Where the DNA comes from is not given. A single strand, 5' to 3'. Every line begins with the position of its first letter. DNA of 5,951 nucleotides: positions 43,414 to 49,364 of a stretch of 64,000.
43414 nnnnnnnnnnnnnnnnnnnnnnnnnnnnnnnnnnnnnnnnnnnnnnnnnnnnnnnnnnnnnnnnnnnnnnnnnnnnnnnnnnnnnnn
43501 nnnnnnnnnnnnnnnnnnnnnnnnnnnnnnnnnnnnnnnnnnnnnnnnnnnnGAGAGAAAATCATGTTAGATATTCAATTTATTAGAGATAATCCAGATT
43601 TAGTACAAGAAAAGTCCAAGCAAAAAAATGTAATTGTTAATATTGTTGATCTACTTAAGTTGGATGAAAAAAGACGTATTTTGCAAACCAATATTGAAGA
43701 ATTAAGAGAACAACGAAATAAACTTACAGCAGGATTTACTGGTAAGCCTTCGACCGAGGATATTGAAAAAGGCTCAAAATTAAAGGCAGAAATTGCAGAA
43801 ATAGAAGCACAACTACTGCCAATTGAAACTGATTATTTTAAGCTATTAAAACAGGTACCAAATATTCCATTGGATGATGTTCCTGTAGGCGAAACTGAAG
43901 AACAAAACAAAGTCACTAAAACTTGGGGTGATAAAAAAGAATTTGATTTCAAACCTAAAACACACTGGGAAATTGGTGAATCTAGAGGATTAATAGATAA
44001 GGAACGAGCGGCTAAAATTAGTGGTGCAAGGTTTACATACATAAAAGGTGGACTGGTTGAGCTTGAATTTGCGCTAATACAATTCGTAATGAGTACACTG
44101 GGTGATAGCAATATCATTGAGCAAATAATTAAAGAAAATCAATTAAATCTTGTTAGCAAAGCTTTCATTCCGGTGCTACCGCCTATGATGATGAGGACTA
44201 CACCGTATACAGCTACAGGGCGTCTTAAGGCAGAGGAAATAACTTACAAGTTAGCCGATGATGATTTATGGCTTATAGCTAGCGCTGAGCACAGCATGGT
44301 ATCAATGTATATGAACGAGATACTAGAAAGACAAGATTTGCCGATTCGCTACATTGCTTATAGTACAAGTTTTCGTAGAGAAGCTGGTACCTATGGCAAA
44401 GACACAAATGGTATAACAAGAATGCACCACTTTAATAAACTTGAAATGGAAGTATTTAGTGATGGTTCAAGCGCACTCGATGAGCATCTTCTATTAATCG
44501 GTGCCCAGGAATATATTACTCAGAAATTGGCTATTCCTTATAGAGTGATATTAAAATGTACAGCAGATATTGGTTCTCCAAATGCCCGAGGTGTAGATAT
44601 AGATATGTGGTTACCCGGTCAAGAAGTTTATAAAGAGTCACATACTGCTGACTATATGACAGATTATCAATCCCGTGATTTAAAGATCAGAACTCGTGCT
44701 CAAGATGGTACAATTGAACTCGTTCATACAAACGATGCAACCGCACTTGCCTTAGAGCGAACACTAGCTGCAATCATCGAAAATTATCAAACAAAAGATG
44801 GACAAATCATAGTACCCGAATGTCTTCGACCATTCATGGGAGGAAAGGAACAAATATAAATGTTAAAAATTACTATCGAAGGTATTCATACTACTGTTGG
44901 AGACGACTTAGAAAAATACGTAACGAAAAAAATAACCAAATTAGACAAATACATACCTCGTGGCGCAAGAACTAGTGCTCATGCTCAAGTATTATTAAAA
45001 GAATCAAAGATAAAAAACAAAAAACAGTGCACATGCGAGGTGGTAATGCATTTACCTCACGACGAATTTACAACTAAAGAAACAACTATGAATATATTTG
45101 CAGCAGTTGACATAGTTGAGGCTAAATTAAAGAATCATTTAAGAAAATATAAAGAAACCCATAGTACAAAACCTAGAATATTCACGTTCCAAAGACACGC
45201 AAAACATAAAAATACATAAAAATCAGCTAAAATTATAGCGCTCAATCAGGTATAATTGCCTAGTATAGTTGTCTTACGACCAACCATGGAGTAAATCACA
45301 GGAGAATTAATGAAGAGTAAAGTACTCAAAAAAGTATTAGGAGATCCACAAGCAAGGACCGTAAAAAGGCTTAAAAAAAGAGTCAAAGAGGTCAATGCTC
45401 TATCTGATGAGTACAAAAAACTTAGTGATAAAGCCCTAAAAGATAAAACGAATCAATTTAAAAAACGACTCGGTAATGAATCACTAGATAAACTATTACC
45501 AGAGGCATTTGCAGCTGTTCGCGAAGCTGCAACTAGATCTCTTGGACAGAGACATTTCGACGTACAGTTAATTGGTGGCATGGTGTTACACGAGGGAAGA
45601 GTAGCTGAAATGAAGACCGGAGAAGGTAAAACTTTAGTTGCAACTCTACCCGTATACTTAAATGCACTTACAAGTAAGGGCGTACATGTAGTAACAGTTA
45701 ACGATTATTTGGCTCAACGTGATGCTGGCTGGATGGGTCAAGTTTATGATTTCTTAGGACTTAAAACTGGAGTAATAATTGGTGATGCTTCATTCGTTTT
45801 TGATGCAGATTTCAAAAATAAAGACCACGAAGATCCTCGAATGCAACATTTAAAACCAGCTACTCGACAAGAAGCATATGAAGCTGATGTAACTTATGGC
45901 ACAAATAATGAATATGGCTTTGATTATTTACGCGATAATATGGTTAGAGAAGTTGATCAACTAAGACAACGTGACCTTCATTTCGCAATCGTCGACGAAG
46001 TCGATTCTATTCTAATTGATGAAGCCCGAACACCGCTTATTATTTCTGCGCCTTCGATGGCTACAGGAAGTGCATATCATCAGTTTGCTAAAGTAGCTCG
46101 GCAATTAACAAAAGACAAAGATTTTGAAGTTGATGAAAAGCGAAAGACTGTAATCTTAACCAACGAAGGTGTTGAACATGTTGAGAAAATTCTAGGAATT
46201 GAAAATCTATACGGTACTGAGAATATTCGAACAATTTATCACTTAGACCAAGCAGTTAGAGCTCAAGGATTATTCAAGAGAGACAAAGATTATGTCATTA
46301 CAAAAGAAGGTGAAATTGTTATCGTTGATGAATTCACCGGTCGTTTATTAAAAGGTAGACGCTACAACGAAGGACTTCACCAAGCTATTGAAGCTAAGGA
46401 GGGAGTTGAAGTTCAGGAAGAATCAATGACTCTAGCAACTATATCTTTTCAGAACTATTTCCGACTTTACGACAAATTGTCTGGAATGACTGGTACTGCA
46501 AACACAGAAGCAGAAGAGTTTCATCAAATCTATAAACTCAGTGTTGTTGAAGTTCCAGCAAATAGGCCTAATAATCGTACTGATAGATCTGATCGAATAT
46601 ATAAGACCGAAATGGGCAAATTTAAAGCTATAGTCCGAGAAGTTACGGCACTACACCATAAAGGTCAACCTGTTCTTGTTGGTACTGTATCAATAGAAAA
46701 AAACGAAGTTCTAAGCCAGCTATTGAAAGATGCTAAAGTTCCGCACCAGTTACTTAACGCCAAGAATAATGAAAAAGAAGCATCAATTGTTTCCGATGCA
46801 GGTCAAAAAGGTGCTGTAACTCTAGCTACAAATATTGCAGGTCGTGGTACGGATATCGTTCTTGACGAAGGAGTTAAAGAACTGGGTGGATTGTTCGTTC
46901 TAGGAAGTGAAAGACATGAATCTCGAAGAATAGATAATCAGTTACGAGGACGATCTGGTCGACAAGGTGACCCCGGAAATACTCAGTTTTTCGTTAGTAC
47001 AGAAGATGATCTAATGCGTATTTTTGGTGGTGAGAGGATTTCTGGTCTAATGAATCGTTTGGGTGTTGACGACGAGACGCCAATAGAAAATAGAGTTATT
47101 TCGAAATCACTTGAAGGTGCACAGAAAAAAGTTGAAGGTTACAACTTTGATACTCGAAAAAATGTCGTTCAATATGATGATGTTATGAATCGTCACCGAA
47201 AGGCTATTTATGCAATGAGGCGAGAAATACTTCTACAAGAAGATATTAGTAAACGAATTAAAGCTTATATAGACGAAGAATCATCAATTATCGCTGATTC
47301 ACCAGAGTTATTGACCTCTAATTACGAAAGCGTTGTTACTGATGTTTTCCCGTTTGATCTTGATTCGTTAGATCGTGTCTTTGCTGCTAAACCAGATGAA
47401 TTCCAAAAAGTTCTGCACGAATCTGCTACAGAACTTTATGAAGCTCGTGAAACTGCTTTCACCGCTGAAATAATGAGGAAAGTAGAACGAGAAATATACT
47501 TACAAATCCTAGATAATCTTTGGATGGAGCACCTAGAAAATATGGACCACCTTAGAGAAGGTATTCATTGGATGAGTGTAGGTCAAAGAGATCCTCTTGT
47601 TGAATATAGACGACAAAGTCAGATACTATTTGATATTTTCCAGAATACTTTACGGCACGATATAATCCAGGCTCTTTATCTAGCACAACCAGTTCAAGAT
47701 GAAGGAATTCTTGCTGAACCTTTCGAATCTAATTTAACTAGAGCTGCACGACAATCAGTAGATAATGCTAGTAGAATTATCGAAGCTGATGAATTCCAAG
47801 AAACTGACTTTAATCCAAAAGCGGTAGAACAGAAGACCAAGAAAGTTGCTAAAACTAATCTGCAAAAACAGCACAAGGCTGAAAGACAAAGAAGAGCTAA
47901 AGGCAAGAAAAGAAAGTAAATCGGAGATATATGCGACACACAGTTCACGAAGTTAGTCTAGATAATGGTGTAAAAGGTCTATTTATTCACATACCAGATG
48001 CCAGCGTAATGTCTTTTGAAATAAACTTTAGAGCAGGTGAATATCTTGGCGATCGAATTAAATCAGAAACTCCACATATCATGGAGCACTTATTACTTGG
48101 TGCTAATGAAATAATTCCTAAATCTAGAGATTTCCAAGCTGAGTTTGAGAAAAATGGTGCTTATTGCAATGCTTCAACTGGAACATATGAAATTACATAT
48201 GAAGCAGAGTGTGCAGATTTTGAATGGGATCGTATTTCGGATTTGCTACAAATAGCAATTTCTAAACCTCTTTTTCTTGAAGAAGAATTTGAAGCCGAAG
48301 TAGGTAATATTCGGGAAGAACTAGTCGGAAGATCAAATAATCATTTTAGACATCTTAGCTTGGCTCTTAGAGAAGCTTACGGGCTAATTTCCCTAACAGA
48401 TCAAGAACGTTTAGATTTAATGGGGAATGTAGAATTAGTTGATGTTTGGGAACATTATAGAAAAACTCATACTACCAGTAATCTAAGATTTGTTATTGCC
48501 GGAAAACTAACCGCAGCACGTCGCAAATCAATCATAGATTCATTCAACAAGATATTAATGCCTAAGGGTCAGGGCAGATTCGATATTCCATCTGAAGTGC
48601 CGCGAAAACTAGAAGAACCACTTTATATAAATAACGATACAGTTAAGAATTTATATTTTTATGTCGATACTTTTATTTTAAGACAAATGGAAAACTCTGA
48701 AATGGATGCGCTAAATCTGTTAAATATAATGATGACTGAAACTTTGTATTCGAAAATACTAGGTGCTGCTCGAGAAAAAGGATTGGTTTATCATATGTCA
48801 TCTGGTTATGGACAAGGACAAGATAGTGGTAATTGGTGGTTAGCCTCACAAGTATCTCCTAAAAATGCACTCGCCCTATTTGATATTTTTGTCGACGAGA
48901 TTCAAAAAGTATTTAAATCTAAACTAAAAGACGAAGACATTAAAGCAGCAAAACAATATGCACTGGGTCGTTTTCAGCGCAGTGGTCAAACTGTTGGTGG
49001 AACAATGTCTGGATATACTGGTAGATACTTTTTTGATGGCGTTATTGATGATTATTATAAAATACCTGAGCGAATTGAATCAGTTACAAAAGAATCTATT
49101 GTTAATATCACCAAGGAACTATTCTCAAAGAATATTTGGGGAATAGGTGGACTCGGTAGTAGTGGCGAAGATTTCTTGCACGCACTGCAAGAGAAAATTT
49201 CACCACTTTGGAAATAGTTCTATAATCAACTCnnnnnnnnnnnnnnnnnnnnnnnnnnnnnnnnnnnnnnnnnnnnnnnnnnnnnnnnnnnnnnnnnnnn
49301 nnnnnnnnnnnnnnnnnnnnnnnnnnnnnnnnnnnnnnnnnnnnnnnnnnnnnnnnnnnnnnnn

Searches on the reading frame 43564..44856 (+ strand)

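Call 82: search_protein_families(library=pfam, proteins=[window:43564-44856:+], max_evalue=0.00001)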
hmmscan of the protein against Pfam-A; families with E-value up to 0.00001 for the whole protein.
window:43564-44856:+ (431 aa): 2 families
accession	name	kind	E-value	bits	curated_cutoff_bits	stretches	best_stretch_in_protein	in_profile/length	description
PF00587.30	tRNA-synt_2b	-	6e-29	101.8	29.3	1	232-408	8-179/179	tRNA synthetase class II core domain (G, H, P, S and T)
PF02403.27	Seryl_tRNA_N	-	2.6e-20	73.1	28.2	1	1-102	1-108/108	Seryl-tRNA synthetase N-terminal domain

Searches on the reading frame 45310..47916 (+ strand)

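Call 82: search_protein_families(library=pfam, proteins=[window:45310-47916:+], max_evalue=0.00001)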
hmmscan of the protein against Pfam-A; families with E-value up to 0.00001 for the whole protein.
window:45310-47916:+ (869 aa): 4 families
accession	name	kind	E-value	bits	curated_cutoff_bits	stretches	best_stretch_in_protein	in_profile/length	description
PF07517.20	SecA_DEAD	-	8.2e-125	416.3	24.6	1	6-405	1-290/290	SecA DEAD-like domain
PF21090.3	P-loop_SecA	-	7.2e-75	251.5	27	2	421-520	2-101/205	SecA P-loop domain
PF07516.18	SecA_SW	-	1.9e-53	182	26.7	1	591-791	1-198/200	SecA Wing and Scaffold domain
PF01043.26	SecA_PP_bind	-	1.4e-40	138.8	23.5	1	254-361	4-110/110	SecA preprotein cross-linking domain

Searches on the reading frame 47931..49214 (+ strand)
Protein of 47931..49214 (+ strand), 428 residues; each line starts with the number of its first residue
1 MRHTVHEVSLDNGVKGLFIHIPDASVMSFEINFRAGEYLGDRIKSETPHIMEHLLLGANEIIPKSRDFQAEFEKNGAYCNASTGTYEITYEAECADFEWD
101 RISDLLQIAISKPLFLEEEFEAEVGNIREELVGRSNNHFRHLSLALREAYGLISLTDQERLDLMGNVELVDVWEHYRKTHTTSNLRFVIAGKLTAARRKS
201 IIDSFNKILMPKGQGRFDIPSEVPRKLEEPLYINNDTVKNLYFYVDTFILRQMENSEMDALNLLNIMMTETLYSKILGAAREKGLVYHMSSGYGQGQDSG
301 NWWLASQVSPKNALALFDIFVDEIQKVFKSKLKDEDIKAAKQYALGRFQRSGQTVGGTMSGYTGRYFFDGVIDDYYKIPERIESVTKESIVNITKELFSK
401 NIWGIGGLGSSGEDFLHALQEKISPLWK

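Call 82: search_protein_families(library=pfam, proteins=[window:47931-49214:+], max_evalue=0.00001)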
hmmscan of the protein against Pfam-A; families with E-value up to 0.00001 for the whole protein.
window:47931-49214:+ (428 aa): 2 families
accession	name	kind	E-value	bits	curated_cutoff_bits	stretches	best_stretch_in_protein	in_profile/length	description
PF05193.26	Peptidase_M16_C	-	2.5e-12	47.5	23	1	171-342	6-179/181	Peptidase M16 inactive domain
PF00675.25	Peptidase_M16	-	2e-10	41.2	22.3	1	49-142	35-131/149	Insulinase (Peptidase family M16)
